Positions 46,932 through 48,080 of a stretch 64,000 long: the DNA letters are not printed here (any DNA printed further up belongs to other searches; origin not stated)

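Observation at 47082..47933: DapF orthologue with both catalytic cysteines encoded as serine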

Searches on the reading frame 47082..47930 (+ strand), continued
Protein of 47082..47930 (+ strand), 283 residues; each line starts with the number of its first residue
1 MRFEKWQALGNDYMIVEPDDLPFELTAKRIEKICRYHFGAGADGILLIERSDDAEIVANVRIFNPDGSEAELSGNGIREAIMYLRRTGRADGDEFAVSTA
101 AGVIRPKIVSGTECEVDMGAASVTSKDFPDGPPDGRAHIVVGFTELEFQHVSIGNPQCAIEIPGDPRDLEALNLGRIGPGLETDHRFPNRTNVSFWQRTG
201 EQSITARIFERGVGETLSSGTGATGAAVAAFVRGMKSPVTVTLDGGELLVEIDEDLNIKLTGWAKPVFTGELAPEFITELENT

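Call 36: find_homologous_proteins(query=P0266, max_evalue=1e-20)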
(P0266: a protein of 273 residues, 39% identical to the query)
Query P0266 (273 aa): 7980 proteins with E <= 1e-20 among 8000 candidates; the best 120 are listed.
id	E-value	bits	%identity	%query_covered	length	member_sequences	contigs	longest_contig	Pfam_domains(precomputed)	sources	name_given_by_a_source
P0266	9.3e-177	604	100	100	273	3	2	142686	PF01678.25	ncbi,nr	ncbi:MAG: diaminopimelate epimerase [Actinobacteria bacterium]|nr:diaminopimelate epimerase [Thermol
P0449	7.4e-154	529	89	100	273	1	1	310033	PF01678.25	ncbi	ncbi:MAG: diaminopimelate epimerase [Thermoleophilia bacterium]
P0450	5.0e-110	386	68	97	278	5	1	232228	PF01678.25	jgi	-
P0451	3.1e-108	380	67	98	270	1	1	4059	PF01678.25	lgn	-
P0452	7.8e-108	378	67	98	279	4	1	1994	PF01678.25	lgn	-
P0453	2.4e-107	377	66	99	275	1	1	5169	PF01678.25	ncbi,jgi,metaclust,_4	metaclust:\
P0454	2.6e-106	373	65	96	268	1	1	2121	PF01678.25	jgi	jgi:diaminopimelate epimerase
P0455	1.6e-105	371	67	98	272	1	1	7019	PF01678.25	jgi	jgi:diaminopimelate epimerase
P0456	3.9e-104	366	66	97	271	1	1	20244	PF01678.25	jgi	jgi:diaminopimelate epimerase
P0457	4.1e-103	363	66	99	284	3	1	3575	PF01678.25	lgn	-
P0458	2.3e-102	360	65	99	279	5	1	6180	PF01678.25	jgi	-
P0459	3.0e-102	360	63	100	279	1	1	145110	PF01678.25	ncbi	ncbi:MAG: diaminopimelate epimerase [Thermoleophilia bacterium]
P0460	1.7e-100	354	65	98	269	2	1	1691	PF01678.25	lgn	-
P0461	1.3e-99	351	63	98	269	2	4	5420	PF01678.25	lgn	-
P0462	2.4e-98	347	64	95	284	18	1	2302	PF01678.25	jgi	jgi:diaminopimelate epimerase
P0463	1.6e-97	345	62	95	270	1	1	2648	PF01678.25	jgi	jgi:diaminopimelate epimerase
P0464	3.0e-97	344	62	96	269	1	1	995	PF01678.25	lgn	-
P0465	3.9e-97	343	61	96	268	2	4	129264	PF01678.25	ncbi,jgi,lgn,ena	jgi:diaminopimelate epimerase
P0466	8.7e-97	342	62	95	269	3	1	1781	PF01678.25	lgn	-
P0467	1.6e-96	341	61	96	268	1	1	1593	PF01678.25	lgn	-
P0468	3.1e-96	340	59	98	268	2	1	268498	PF01678.25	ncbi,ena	-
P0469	3.4e-96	340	61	96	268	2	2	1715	PF01678.25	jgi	jgi:diaminopimelate epimerase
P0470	4.9e-96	340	61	96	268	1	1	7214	PF01678.25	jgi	jgi:diaminopimelate epimerase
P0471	6.0e-96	339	61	97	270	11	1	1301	PF01678.25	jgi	jgi:diaminopimelate epimerase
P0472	9.1e-96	339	62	95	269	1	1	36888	PF01678.25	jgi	-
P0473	1.0e-95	339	63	95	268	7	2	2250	PF01678.25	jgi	jgi:diaminopimelate epimerase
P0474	2.1e-95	338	60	96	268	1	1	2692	PF01678.25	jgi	-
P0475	2.5e-95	337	63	95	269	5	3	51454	PF01678.25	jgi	-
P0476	3.0e-95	337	61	96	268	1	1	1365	PF01678.25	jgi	jgi:diaminopimelate epimerase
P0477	3.8e-95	337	60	98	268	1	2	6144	PF01678.25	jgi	jgi:diaminopimelate epimerase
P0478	4.1e-95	337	61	96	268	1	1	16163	PF01678.25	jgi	jgi:diaminopimelate epimerase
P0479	6.6e-95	336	58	97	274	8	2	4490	PF01678.25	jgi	jgi:diaminopimelate epimerase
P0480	7.1e-95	336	62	95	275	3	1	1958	PF01678.25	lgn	-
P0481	7.7e-95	336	61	95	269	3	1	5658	PF01678.25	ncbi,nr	ncbi:MAG: diaminopimelate epimerase [Thermoleophilales bacterium]|nr:diaminopimelate epimerase [Ther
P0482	1.3e-94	335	60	96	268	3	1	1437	PF01678.25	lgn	-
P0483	1.4e-94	335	59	97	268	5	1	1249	PF01678.25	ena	-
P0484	1.8e-94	335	61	96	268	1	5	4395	PF01678.25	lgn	-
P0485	2.3e-94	334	59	98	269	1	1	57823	PF01678.25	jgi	jgi:diaminopimelate epimerase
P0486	2.7e-94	334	59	97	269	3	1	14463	PF01678.25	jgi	jgi:diaminopimelate epimerase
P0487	2.9e-94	334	62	95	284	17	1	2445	PF01678.25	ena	-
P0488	3.4e-94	334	60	96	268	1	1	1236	PF01678.25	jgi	jgi:diaminopimelate epimerase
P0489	3.5e-94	334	60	95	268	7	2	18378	PF01678.25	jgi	jgi:diaminopimelate epimerase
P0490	4.9e-94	333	62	95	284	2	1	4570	PF01678.25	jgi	-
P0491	5.7e-94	333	61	96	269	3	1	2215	PF01678.25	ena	-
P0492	6.0e-94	333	60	98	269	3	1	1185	PF01678.25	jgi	jgi:diaminopimelate epimerase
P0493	7.1e-94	333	62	95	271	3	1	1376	PF01678.25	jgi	jgi:diaminopimelate epimerase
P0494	7.6e-94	333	62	94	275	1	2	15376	PF01678.25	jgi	jgi:diaminopimelate epimerase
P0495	9.3e-94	332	60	96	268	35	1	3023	PF01678.25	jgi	jgi:diaminopimelate epimerase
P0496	1.1e-93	332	61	96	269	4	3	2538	PF01678.25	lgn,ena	-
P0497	1.4e-93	332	61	95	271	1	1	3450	PF01678.25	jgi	jgi:diaminopimelate epimerase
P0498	1.4e-93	332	59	98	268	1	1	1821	PF01678.25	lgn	-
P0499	1.6e-93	331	59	98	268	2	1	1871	PF01678.25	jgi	jgi:diaminopimelate epimerase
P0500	2.3e-93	331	62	100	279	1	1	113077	PF01678.25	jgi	-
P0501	2.8e-93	331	60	96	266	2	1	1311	PF01678.25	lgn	-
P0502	3.6e-93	330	59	97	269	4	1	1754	PF01678.25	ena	-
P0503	4.0e-93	330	59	98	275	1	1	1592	PF01678.25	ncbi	-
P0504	4.9e-93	330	60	96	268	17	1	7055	PF01678.25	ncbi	ncbi:MAG: diaminopimelate epimerase [Thermoleophilia bacterium]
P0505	5.2e-93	330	59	97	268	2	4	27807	PF01678.25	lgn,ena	-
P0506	7.8e-93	329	59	96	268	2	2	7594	PF01678.25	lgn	-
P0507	1.1e-92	329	61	96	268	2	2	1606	PF01678.25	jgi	jgi:diaminopimelate epimerase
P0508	1.1e-92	329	61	96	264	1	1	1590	PF01678.25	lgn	-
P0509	1.2e-92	329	60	97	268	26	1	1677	PF01678.25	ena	-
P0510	1.7e-92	328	62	95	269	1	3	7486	PF01678.25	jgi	jgi:diaminopimelate epimerase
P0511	2.0e-92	328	59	96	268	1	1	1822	PF01678.25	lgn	-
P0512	2.1e-92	328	58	98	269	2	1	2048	PF01678.25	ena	-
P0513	2.4e-92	328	59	93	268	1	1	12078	PF01678.25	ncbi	ncbi:MAG: diaminopimelate epimerase [Actinomycetota bacterium]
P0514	2.4e-92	328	60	96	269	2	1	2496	PF01678.25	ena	-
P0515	2.8e-92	327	60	96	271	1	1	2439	PF01678.25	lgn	-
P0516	3.5e-92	327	61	96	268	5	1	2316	PF01678.25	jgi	jgi:diaminopimelate epimerase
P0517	3.7e-92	327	60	96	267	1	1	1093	PF01678.25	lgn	-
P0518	3.8e-92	327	61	99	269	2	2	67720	PF01678.25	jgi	jgi:diaminopimelate epimerase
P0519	3.8e-92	327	60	95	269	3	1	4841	PF01678.25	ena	-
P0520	4.7e-92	327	59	95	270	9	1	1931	PF01678.25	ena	-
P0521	5.6e-92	326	60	96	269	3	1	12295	PF01678.25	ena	-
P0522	9.6e-92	326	57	98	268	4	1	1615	PF01678.25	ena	-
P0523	1.0e-91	326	60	96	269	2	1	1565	PF01678.25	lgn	-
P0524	1.0e-91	326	62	93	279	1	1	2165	PF01678.25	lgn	-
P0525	1.0e-91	326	58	96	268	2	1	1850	PF01678.25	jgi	jgi:diaminopimelate epimerase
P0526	1.3e-91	325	58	96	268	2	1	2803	PF01678.25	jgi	jgi:diaminopimelate epimerase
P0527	1.4e-91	325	59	96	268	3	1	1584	PF01678.25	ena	-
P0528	1.4e-91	325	59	98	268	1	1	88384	PF01678.25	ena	-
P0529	1.7e-91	325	62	95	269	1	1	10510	PF01678.25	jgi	jgi:diaminopimelate epimerase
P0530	2.1e-91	324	59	96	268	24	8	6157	PF01678.25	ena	-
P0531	2.6e-91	324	60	96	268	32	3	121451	PF01678.25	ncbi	ncbi:MAG: diaminopimelate epimerase [Thermoleophilia bacterium]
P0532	2.7e-91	324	60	96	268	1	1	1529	PF01678.25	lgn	-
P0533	3.8e-91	324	58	98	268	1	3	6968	PF01678.25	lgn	-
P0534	3.8e-91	324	61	96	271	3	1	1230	PF01678.25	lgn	-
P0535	4.1e-91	324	60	96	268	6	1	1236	PF01678.25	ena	-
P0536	4.2e-91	324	58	98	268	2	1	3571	PF01678.25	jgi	jgi:diaminopimelate epimerase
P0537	5.5e-91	323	59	96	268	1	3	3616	PF01678.25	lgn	-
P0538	6.3e-91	323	60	96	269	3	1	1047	PF01678.25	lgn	-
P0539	7.4e-91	323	59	96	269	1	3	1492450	PF01678.25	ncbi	ncbi:MAG: diaminopimelate epimerase [Thermoleophilia bacterium]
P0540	9.6e-91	322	59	95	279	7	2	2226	PF01678.25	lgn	-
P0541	1.2e-90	322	58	98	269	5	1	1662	PF01678.25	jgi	jgi:diaminopimelate epimerase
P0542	1.7e-90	322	62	93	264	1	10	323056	PF01678.25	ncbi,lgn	-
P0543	2.0e-90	321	59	96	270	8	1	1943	PF01678.25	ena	-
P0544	2.1e-90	321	59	97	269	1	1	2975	PF01678.25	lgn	-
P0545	2.2e-90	321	60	99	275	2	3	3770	PF01678.25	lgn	-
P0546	2.5e-90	321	58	98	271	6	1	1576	PF01678.25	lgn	-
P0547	3.4e-90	321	57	98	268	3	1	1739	PF01678.25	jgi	jgi:diaminopimelate epimerase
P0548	4.2e-90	320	58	96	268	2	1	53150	PF01678.25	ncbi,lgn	-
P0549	4.5e-90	320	59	96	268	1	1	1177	PF01678.25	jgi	jgi:diaminopimelate epimerase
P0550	5.0e-90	320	59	96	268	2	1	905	PF01678.25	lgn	-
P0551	5.6e-90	320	59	96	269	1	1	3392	PF01678.25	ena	-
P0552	5.9e-90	320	58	97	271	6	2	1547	PF01678.25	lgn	-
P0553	6.3e-90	320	57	98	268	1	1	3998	PF01678.25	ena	-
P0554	7.0e-90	319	59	96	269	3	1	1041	PF01678.25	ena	-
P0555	8.1e-90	319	59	96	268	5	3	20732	PF01678.25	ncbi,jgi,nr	ncbi:MAG TPA: diaminopimelate epimerase [Miltoncostaeaceae bacterium]|jgi:diaminopimelate epimerase|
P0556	9.9e-90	319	57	96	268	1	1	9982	PF01678.25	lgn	-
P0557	1.1e-89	319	57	96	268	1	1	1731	PF01678.25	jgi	-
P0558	1.4e-89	319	58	96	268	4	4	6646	PF01678.25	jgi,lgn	jgi:diaminopimelate epimerase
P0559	1.4e-89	318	59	97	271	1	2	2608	PF01678.25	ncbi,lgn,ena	-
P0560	1.6e-89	318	59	96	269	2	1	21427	PF01678.25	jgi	jgi:diaminopimelate epimerase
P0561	1.6e-89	318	58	98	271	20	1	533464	PF01678.25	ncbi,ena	-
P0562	1.7e-89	318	60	95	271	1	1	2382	PF01678.25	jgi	jgi:diaminopimelate epimerase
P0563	1.8e-89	318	58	96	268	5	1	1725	PF01678.25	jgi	jgi:diaminopimelate epimerase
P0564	2.0e-89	318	57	98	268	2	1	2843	PF01678.25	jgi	jgi:diaminopimelate epimerase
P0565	2.8e-89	318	58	96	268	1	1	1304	PF01678.25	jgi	jgi:diaminopimelate epimerase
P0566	2.8e-89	318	59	98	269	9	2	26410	PF01678.25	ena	-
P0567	2.9e-89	317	55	98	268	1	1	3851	PF01678.25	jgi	jgi:diaminopimelate epimerase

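Call 38: find_encoding_contigs(protein=P0481, flank=10000, max_places=2)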
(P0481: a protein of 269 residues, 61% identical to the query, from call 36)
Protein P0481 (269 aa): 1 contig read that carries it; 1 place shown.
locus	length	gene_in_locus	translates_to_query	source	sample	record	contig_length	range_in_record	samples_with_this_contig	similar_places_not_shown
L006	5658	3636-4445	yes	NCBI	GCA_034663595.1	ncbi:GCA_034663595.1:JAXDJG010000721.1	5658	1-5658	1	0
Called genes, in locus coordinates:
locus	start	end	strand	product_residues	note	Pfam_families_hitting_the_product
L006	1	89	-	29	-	?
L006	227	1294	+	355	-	PF00154:RecA_N, PF08423:Rad51, PF06745:ATPase (weak), PF01637:ATPase_2 (weak), PF27531:MT3502_N, PF21096:RecA_C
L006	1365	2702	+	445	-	PF00919:UPF0004, PF04055:Radical_SAM, PF01938:TRAM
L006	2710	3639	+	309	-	PF01745:IPT (faint), PF01715:IPPT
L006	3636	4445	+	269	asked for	PF01678:DAP_epimerase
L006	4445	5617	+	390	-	PF00155:Aminotran_1_2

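Call 39: find_encoding_contigs(protein=P0539, flank=10000, max_places=2)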
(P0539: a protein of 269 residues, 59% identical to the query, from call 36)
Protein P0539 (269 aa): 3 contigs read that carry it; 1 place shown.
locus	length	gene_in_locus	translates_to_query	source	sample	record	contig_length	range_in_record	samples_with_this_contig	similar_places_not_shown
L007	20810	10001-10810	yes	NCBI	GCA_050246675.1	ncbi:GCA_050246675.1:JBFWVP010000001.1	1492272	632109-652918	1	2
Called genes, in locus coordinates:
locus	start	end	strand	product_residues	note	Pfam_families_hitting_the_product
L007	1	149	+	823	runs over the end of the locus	PF17854:FtsK_alpha, PF01580:FtsK_SpoIIIE, PF01935:DUF87 (weak), PF09397:FtsK_gamma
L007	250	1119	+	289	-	PF13413:HTH_25, PF13464:RodZ_C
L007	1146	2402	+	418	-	PF00994:MoCF_biosynth, PF02464:CinA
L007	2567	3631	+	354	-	PF00154:RecA_N, PF08423:Rad51, PF06745:ATPase (faint), PF27531:MT3502_N (weak), PF21096:RecA_C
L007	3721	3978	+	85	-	PF22513:FitA-like_RHH (weak)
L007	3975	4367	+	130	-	PF01850:PIN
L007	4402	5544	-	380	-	PF00557:Peptidase_M24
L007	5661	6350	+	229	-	PF01391:Collagen (faint)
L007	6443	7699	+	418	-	PF26549:Tricorn_N (faint)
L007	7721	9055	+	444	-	PF00919:UPF0004, PF04055:Radical_SAM, PF01938:TRAM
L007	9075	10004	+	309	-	PF01745:IPT (weak), PF01715:IPPT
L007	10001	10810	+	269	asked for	PF01678:DAP_epimerase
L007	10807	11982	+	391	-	PF00155:Aminotran_1_2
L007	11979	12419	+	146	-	PF00692:dUTPase, PF22769:DCD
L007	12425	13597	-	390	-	PF13360:PQQ_2 (weak)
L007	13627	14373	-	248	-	PF07685:GATase_3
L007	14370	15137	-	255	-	PF13489:Methyltransf_23, PF13847:Methyltransf_31 (weak), PF08241:Methyltransf_11, PF08242:Methyltransf_12, PF13649:Methyltransf_25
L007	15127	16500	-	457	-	PF08245:Mur_ligase_M, PF08353:MurT_C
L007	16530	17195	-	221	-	PF06026:Rib_5-P_isom_A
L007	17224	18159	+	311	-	PF00753:Lactamase_B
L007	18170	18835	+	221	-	PF00293:NUDIX (weak), PF19368:WHD_AraR, PF21906:WHD_NrtR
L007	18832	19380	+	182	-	PF00857:Isochorismatase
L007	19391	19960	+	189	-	PF00265:TK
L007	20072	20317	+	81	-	-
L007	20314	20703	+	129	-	-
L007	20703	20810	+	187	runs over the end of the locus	PF02622:DUF179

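Call 42: find_related_loci(query=A1, collection=genome_contigs, flank=6000)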
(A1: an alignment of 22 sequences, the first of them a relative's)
Query A1 (283 aa) in genome_contigs; peptide patterns used: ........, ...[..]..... (x = any residue, [..] = any of these).
600 stretches matched a pattern (row limit reached: there are more); 589 encode a relative of the query (tblastn E <= 1e-3); the best 80 are kept; 80 distinct loci.
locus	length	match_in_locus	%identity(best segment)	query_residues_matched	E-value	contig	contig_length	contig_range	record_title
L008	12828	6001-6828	63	1-280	3e-113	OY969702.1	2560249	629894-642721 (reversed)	MAG: uncultured Solirubrobacterales bacterium isolate MFD02416.bin.c.17 genome assembly, chromosome: 1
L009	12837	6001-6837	63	1-282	4e-112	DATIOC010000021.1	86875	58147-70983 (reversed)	MAG TPA_asm: Solirubrobacterales bacterium isolate SMAG_U15813 k141_105088, whole genome shotgun sequence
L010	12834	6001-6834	64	1-281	2e-111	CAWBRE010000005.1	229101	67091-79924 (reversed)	MAG: uncultured Solirubrobacterales bacterium isolate MFD09671.bin.3.297 genome assembly, contig: contig_15702, whole ge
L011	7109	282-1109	64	1-280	2e-111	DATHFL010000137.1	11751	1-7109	MAG TPA_asm: Solirubrobacterales bacterium isolate SMAG_U12446 k141_486694, whole genome shotgun sequence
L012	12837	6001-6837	63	1-280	2e-111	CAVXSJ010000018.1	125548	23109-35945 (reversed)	MAG: uncultured Solirubrobacteraceae bacterium isolate MFD04212.bin.2.26 genome assembly, contig: contig_64354, whole ge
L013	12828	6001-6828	63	1-280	3e-111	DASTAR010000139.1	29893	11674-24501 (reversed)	MAG TPA_asm: Solirubrobacterales bacterium isolate SMAG_U742 k141_802838, whole genome shotgun sequence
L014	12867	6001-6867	62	1-283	2e-111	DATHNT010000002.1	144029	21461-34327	MAG TPA_asm: Solirubrobacteraceae bacterium isolate SMAG_U12665 k141_4502134, whole genome shotgun sequence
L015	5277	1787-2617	63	1-280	1e-110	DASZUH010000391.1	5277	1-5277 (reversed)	MAG TPA_asm: Solirubrobacterales bacterium isolate SMAG_U6099 k141_246729, whole genome shotgun sequence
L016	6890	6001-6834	62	1-281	3e-110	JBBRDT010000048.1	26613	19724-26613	MAG: Solirubrobacterales bacterium isolate Co_metawrap_2466 Cmw_2466_k141_26992771_length_26613_cov_9.9986, whole genome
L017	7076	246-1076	63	1-280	1e-109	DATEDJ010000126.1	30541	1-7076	MAG TPA_asm: Solirubrobacterales bacterium isolate SMAG_U8704 k141_2036781, whole genome shotgun sequence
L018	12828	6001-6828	62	1-280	7e-110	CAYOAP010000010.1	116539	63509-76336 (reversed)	MAG TPA_asm: uncultured Conexibacteraceae bacterium isolate binchicken_co54_395 genome assembly, contig: NODE_181_length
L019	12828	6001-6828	63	1-280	2e-109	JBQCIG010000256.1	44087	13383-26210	MAG: Solirubrobacterales bacterium isolate bin795 k141_1055434, whole genome shotgun sequence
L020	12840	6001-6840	62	1-283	1e-109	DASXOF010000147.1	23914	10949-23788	MAG TPA_asm: Solirubrobacterales bacterium isolate SMAG_U5373 k141_2931849, whole genome shotgun sequence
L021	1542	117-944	62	1-280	8e-118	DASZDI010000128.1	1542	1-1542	MAG TPA_asm: Solirubrobacterales bacterium isolate SMAG_U6464 k141_54147, whole genome shotgun sequence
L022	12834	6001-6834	61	1-282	7e-109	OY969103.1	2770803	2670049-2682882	MAG: uncultured Solirubrobacterales bacterium isolate MFD03975.bin.c.2 genome assembly, chromosome: 1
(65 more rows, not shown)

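Call 55: predict_structure(alignment_id=A1)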
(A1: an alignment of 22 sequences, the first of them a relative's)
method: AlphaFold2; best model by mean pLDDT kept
length: 283 residues; sequences in the alignment: 22
mean_pLDDT: 90.1   pTM: 0.87
mean pLDDT of the five models: 90.1, 88.2, 88.1, 87.3, 86.8
residues with pLDDT >= 90: 190; 70-90: 85; 50-70: 8; < 50: 0
segments of 3 or more residues with pLDDT < 50: none
pLDDT, mean of each block of 10 residues (from residue 1): 91 92 92 76 89 95 89 90 93 90 92 92 88 92 90 86 91 87 77 91 94 80 94 97 94 96 94 94 92
secondary structure, 60 per line:
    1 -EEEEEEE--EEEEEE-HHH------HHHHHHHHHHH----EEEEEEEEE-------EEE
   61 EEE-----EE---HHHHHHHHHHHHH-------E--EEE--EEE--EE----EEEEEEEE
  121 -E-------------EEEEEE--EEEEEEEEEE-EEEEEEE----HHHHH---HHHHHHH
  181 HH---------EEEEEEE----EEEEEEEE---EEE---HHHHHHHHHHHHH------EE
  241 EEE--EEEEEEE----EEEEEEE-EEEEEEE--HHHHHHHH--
elements in order: E2-8 E11-16 H27-37 E42-50 E58-63 H74-86 E97-99 E102-104 E113-120 E136-141 E144-153 E155-161 H166-170 H174-182 E192-198 E203-210 E214-216 H220-232 E239-243 E246-252 E257-263 E265-271 H274-281
